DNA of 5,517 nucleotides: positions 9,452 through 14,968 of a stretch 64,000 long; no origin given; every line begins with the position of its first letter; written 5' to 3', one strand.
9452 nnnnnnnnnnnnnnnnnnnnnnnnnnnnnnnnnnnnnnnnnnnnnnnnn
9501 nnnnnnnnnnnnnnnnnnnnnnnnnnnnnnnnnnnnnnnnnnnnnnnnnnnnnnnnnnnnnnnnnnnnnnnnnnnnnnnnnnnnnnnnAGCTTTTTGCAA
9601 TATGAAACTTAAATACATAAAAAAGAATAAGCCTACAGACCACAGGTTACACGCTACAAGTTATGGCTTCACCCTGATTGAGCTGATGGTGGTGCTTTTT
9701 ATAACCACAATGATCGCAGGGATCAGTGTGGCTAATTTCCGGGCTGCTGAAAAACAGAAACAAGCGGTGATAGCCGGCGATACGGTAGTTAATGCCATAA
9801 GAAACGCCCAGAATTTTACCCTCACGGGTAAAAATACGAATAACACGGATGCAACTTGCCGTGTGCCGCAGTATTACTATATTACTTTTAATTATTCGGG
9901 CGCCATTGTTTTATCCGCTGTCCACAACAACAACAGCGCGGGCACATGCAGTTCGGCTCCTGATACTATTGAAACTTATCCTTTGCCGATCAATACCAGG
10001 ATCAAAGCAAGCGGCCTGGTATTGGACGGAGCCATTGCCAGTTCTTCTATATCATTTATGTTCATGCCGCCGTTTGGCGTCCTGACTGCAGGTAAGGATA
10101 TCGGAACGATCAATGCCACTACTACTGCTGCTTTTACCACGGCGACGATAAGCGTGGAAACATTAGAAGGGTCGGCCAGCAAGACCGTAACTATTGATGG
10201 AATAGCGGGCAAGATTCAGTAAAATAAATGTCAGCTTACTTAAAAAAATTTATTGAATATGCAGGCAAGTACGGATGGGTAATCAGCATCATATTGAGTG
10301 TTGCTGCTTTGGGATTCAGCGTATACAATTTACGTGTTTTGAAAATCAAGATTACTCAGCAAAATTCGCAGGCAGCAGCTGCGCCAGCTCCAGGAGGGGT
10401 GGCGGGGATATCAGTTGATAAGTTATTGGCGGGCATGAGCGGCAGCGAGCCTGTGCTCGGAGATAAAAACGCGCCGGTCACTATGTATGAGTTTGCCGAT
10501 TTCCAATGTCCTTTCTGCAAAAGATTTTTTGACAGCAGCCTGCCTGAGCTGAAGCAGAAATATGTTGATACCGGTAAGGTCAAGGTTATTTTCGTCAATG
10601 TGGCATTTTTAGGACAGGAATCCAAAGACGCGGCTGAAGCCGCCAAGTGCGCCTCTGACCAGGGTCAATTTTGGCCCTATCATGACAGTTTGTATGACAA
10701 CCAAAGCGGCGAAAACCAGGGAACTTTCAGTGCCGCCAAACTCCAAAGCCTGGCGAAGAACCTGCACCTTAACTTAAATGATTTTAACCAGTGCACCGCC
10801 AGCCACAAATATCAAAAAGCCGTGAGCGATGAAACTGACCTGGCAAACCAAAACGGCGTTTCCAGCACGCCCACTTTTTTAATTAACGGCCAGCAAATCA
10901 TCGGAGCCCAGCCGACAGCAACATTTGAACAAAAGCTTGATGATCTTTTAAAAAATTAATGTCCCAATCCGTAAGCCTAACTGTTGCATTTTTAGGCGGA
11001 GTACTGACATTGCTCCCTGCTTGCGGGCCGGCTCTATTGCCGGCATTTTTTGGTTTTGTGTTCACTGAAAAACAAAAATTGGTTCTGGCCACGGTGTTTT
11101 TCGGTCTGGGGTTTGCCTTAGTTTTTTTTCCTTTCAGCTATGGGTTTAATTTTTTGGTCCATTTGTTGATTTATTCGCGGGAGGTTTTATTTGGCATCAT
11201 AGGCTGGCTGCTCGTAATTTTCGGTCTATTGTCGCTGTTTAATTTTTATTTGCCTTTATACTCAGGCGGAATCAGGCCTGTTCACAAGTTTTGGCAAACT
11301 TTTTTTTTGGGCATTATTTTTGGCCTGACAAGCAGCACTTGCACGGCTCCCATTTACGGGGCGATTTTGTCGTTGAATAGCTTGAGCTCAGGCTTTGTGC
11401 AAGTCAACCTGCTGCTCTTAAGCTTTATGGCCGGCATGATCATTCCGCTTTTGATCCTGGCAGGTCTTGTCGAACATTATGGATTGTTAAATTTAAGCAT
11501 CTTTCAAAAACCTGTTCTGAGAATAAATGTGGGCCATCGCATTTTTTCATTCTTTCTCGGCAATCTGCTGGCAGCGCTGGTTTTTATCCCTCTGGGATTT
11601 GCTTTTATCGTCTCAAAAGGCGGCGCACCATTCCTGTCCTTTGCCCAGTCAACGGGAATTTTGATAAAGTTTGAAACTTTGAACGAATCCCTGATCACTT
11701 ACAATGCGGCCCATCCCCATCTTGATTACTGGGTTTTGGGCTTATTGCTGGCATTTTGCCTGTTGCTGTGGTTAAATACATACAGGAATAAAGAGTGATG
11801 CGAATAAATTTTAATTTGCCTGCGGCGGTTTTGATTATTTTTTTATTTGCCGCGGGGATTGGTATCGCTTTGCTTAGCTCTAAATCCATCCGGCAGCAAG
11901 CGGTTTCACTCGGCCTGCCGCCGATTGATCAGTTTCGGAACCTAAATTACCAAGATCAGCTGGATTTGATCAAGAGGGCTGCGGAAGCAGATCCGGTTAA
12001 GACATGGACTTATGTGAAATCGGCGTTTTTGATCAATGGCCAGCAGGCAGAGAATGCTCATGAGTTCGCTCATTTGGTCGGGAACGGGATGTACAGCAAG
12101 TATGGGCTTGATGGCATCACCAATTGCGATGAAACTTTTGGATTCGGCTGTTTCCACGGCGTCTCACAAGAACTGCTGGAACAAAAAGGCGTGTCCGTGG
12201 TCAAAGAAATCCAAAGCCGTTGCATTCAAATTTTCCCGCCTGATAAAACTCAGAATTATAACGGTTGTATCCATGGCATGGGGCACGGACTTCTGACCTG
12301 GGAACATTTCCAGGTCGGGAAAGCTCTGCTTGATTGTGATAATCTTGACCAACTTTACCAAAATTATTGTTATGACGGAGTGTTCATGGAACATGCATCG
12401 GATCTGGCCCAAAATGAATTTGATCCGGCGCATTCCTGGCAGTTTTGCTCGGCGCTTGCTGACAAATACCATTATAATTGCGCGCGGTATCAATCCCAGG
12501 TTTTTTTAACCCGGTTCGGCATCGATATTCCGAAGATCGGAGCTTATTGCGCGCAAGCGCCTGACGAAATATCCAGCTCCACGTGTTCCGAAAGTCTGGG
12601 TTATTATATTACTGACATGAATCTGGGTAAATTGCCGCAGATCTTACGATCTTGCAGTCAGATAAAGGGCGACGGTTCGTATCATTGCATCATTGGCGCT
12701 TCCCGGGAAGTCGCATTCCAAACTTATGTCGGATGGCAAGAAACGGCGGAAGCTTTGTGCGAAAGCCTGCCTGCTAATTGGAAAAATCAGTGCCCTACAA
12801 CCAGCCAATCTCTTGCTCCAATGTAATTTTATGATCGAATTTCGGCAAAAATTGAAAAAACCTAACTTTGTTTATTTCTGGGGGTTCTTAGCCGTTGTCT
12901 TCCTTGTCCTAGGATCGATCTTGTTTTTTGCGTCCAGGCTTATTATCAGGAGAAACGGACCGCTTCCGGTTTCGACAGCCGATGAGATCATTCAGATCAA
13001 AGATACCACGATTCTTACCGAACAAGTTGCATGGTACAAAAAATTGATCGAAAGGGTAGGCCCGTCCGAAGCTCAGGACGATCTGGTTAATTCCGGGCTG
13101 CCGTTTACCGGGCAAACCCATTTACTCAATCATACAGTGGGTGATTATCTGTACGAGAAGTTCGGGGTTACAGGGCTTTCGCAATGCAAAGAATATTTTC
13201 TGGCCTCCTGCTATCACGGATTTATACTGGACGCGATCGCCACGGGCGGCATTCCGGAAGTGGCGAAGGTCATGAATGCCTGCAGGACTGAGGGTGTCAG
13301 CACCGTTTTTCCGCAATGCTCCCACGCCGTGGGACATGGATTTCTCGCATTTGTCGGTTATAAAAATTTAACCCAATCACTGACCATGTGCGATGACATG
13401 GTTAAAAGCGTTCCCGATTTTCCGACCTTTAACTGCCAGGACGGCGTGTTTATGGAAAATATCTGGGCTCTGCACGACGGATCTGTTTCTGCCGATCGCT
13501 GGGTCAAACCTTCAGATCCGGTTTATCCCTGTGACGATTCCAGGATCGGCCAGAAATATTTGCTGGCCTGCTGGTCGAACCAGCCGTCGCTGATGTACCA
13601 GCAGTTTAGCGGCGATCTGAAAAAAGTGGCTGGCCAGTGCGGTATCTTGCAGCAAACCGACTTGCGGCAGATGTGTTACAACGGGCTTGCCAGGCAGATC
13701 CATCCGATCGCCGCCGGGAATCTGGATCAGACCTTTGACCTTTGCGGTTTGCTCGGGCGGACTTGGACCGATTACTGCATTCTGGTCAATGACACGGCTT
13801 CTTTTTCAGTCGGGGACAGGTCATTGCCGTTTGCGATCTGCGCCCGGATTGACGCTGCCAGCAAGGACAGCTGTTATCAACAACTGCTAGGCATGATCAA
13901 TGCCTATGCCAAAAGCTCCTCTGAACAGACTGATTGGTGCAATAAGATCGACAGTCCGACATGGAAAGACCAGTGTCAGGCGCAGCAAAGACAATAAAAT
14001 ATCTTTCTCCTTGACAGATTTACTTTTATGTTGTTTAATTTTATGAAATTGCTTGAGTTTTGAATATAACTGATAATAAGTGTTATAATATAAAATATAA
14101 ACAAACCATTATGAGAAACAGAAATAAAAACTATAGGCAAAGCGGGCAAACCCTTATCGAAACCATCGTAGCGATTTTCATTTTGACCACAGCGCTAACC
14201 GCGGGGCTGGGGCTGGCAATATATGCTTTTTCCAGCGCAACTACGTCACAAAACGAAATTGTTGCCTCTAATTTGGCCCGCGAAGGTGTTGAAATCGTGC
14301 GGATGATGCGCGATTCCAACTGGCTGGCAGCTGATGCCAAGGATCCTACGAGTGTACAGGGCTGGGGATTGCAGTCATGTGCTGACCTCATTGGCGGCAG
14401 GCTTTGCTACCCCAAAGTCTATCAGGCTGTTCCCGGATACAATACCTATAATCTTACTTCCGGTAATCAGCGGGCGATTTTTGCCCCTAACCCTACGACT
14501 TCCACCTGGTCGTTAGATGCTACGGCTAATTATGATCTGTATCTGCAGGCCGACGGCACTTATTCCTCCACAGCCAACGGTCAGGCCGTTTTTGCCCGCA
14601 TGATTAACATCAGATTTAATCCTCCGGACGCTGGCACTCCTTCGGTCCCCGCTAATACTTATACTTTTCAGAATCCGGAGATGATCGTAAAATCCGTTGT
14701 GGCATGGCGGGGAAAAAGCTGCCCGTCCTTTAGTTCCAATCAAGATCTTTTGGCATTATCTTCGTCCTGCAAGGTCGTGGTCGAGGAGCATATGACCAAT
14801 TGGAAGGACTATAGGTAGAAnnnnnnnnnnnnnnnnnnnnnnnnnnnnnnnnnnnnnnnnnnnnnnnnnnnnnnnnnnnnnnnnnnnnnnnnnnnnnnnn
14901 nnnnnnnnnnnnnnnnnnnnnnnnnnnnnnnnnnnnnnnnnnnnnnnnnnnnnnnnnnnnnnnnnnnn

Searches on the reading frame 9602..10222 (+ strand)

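Call 8: search_protein_families(library=pfam, proteins=[window:9602-10222:+], max_evalue=0.01)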
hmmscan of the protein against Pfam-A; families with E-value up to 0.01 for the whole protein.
window:9602-10222:+ (206 aa): 1 family
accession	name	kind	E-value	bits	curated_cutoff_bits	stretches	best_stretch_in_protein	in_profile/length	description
PF07963.17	N_methyl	-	4.8e-06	26.3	21.2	1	21-42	5-26/27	Prokaryotic N-terminal methylation motif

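Call 52: search_protein_families(library=ncbifam, proteins=[window:9602-10222:+], max_evalue=0.1)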
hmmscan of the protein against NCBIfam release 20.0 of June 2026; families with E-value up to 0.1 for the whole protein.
window:9602-10222:+ (206 aa): 13 families
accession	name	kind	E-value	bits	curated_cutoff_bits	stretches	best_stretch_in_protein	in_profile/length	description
TIGR01708.2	typeII_sec_gspH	equivalog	1.9e-06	28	80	1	21-55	2-36/169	type II secretion system minor pseudopilin GspH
NF040999.1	pilin_ComGC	equivalog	7.4e-05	22.9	75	1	22-67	3-47/84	competence type IV pilus major pilin ComGC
TIGR01710.1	typeII_sec_gspG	equivalog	7.9e-05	22.7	88.85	1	22-69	2-48/134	type II secretion system major pseudopilin GspG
TIGR02532.1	IV_pilin_GFxxxE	domain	8.9e-05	22.2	16.3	1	22-41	3-22/24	prepilin-type N-terminal cleavage/methylation domain-containing protein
NF041775.1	typeIV_PilA_Myxo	equivalog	0.0002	21.4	400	1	15-71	5-60/214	type IV pilin protein PilA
NF041013.1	T4P_ComGE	equivalog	0.00089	19.3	49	1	22-96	5-79/83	competence type IV pilus minor pilin ComGE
NF007862.0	PRK10574.1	equivalog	0.0011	19.1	138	1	21-48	5-32/145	prepilin peptidase-dependent pilin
NF007800.0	PRK10506.1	equivalog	0.0035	17.2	158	1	17-55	5-43/163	prepilin peptidase-dependent protein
NF041002.1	pilin_ComGF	equivalog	0.0039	17.4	80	1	22-54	3-35/139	competence type IV pilus minor pilin ComGF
NF040982.1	ComGD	equivalog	0.0083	16.5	70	1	22-73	3-54/139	competence type IV pilus minor pilin ComGD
NF038304.1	EPS_HpsC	equivalog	0.014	15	200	1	2-38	2-38/318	hormogonium polysaccharide secretion pseudopilin HpsC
TIGR02596.1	TIGR02596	subfamily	0.031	14.4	70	1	23-69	1-47/196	Verru_Chthon cassette protein D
TIGR01707.1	gspI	equivalog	0.091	13.3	44.35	0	22-55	1-31/101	type II secretion system minor pseudopilin GspI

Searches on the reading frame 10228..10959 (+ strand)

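Call 8: search_protein_families(library=pfam, proteins=[window:10228-10959:+], max_evalue=0.01)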
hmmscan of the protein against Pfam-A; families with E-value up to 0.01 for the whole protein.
window:10228-10959:+ (243 aa): 4 families
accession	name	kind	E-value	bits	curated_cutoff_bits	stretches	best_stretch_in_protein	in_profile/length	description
PF13462.12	Thioredoxin_4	-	1.4e-37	129.9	23.2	1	72-239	3-165/165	Thioredoxin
PF01323.26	DSBA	-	5.3e-19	69.2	25.6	1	88-237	4-190/191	DSBA-like thioredoxin domain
PF13098.12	Thioredoxin_2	-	9.3e-08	32.8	27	1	81-237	4-104/104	Thioredoxin-like domain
PF13743.12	Thioredoxin_5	-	0.0033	17.6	27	1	168-220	111-164/186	Thioredoxin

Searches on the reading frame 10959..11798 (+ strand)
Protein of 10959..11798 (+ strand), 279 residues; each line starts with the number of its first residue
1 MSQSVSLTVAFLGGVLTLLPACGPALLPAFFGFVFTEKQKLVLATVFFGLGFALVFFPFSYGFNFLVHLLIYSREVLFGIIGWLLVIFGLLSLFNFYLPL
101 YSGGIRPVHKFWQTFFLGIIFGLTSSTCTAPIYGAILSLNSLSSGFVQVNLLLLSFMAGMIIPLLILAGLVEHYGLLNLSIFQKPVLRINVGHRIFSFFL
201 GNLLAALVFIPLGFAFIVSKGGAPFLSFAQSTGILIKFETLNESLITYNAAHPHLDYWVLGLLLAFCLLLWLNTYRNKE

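Call 8: search_protein_families(library=pfam, proteins=[window:10959-11798:+], max_evalue=0.01)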
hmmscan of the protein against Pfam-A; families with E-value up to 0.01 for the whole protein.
window:10959-11798:+ (279 aa): 0 families

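Call 52: search_protein_families(library=ncbifam, proteins=[window:10959-11798:+], max_evalue=0.1)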
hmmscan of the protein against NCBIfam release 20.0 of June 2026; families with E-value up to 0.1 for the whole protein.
window:10959-11798:+ (279 aa): 0 families

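Call 81: search_protein_families(library=pfam, proteins=[window:10959-11798:+], max_evalue=0.1)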
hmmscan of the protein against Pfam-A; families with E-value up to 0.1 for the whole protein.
window:10959-11798:+ (279 aa): 1 family
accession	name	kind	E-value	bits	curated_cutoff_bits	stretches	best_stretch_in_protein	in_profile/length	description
PF15099.11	PIRT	-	0.025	14.8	30.6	0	217-278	52-108/128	Phosphoinositide-interacting protein family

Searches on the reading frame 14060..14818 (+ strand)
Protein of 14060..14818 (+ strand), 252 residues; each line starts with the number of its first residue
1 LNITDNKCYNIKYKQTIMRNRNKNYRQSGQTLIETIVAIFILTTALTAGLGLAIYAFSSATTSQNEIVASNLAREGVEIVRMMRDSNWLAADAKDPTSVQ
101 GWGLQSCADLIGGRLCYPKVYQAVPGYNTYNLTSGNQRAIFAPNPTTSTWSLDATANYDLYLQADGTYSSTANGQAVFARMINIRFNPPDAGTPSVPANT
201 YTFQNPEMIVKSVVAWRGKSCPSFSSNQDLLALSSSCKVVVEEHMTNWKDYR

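Call 9: search_protein_families(library=pfam, proteins=[window:14060-14818:+], max_evalue=0.01)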
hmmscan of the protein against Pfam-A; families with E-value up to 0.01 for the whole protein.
window:14060-14818:+ (252 aa): 1 family
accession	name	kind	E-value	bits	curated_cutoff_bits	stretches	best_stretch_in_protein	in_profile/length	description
PF07963.17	N_methyl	-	6.9e-05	22.7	21.2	1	26-48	3-25/27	Prokaryotic N-terminal methylation motif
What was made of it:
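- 14111..14818 (+): X, the upstream minor pilin (weakly PilV/GspI-like). The ORF opens at TTG 14060; the likely start is ATG 14111. N_methyl 22.7 bits (call 9).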

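Call 12: find_encoding_contigs(protein=window:14060-14818:+, flank=10000, max_places=10)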
Protein window:14060-14818:+ (252 aa): no gene with exactly this product is on record in the collection.

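Call 52: search_protein_families(library=ncbifam, proteins=[window:14060-14818:+], max_evalue=0.1)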
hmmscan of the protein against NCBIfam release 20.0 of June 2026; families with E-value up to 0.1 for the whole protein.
window:14060-14818:+ (252 aa): 3 families
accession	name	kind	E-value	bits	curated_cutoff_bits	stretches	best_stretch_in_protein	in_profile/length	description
TIGR02523.1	type_IV_pilV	equivalog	3.2e-05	24.5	52.2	1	27-85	1-59/139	type IV pilus modification protein PilV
NF045890.1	conj_pls20_p028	equivalog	0.04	12.8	150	1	16-94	83-161/377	pLS20_p028 family conjugation system transmembrane protein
NF007800.0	PRK10506.1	equivalog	0.076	12.8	158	0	23-50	4-31/163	prepilin peptidase-dependent protein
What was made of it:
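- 14111..14818 (+): TIGR02523 PilV E=3e-5, below cut-off (call 52).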
